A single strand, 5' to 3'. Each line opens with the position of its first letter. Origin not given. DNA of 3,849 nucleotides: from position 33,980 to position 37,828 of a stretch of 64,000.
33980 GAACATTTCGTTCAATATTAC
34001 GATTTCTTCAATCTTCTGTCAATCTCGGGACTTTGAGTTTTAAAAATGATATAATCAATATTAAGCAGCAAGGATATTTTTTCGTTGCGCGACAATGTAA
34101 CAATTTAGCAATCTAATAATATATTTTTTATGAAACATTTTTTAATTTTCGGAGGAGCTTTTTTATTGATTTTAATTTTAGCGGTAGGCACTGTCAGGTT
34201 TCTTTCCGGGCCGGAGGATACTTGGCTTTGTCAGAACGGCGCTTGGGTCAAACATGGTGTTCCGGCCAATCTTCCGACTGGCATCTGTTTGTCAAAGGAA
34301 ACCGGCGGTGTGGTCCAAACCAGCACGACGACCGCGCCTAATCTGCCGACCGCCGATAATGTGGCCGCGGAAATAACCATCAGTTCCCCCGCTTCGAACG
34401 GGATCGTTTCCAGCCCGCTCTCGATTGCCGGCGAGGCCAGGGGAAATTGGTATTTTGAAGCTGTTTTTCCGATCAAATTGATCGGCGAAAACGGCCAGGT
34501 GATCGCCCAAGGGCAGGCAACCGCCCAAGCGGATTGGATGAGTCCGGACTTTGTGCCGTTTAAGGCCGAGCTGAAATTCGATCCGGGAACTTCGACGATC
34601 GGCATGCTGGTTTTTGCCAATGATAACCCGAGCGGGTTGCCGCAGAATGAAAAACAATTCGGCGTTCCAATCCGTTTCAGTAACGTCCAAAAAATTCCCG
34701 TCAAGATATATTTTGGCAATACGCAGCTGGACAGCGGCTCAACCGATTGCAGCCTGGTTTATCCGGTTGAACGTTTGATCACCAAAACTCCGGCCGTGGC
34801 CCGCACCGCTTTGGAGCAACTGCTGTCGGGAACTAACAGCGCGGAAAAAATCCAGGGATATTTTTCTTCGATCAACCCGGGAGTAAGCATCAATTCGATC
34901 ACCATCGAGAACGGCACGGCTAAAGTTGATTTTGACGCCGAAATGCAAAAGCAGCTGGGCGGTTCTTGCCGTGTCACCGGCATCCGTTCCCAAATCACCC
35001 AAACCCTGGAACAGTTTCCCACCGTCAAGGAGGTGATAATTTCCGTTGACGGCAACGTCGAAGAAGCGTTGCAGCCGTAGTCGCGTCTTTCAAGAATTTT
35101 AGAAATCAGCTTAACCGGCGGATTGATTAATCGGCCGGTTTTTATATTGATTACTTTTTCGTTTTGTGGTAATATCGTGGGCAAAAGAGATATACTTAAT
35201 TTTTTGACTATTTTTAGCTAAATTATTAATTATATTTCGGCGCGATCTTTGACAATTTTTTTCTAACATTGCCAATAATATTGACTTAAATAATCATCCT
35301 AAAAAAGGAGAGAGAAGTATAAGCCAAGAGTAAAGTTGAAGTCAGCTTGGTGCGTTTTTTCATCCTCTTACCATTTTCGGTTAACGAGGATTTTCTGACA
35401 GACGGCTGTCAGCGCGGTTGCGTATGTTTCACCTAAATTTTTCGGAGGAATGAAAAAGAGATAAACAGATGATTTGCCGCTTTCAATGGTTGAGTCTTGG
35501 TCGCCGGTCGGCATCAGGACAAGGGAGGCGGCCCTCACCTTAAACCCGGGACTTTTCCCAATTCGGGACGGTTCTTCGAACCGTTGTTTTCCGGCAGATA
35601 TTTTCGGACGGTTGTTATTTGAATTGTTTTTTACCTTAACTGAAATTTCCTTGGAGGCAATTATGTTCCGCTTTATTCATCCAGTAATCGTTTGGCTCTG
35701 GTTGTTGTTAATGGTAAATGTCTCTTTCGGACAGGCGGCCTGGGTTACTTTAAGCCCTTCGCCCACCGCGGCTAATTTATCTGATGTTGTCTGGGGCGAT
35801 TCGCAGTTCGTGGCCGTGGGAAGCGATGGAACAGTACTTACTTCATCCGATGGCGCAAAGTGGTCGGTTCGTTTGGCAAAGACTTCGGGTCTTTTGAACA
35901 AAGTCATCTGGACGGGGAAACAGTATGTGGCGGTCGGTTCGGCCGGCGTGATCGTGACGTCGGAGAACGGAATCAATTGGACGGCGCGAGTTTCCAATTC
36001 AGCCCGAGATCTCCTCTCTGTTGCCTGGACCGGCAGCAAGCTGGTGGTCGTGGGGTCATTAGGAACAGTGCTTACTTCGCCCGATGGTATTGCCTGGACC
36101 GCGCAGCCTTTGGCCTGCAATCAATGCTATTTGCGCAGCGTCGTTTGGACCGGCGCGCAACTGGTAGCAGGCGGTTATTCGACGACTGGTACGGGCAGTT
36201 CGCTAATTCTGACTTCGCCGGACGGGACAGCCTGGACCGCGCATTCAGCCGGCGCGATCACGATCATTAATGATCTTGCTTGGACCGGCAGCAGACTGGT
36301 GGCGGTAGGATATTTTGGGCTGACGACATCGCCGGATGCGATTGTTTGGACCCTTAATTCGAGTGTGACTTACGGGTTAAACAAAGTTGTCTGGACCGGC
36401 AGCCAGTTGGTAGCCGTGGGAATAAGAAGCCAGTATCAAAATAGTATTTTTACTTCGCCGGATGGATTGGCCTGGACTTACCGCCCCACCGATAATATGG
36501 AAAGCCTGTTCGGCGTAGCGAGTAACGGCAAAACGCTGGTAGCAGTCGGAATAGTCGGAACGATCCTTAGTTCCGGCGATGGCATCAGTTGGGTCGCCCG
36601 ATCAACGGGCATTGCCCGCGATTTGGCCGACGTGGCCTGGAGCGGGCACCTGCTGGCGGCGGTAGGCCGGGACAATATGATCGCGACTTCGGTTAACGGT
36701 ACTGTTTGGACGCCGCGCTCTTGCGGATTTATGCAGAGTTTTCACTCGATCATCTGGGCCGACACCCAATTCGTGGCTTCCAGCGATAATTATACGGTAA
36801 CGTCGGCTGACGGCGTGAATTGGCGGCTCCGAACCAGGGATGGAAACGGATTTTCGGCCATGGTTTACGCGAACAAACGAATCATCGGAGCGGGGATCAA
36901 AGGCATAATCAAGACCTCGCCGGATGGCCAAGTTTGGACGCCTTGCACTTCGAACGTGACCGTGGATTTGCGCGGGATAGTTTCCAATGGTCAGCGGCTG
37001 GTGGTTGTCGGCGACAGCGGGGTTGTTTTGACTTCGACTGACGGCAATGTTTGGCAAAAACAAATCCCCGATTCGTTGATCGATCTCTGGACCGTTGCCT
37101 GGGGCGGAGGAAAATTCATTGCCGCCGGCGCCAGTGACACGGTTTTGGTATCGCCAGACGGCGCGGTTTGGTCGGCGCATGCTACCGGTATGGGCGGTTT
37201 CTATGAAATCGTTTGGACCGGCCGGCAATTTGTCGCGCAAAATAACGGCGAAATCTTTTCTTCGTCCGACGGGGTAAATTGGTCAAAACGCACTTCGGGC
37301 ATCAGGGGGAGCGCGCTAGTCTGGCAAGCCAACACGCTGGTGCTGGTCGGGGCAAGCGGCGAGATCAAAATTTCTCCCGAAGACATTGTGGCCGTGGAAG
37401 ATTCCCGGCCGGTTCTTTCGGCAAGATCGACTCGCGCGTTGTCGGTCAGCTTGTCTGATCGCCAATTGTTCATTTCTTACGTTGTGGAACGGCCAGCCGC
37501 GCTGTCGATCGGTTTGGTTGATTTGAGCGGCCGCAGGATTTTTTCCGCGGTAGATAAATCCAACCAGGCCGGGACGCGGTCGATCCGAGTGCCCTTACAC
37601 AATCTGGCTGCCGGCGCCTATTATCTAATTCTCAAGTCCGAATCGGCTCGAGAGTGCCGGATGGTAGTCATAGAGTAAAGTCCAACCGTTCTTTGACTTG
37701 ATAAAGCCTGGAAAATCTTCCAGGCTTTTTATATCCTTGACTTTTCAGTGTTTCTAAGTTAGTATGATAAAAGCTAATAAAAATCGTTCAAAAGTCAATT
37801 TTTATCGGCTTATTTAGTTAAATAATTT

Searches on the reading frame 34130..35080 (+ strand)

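Call 56: search_protein_families(library=pfam, proteins=[window:34130-35080:+], max_evalue=0.001)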
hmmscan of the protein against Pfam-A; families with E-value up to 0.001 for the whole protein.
window:34130-35080:+ (316 aa): 2 families
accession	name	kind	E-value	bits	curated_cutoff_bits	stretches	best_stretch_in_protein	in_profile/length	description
PF10646.14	Germane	-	4.7e-18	66.3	23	1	193-309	2-114/117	Sporulation and spore germination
PF10648.15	Gmad2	-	3.8e-13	50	25.7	1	82-168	2-83/86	Immunoglobulin-like domain of bacterial spore germination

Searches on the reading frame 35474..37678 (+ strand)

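Call 57: search_protein_families(library=pfam, proteins=[window:35474-37678:+], max_evalue=0.001)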
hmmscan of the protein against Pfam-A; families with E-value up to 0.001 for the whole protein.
window:35474-37678:+ (734 aa): 1 family
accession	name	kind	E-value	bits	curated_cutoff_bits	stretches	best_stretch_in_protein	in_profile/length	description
PF19755.4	DUF6242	-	1.1e-11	45.4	29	0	286-373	124-217/217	Domain of unknown function (DUF6242)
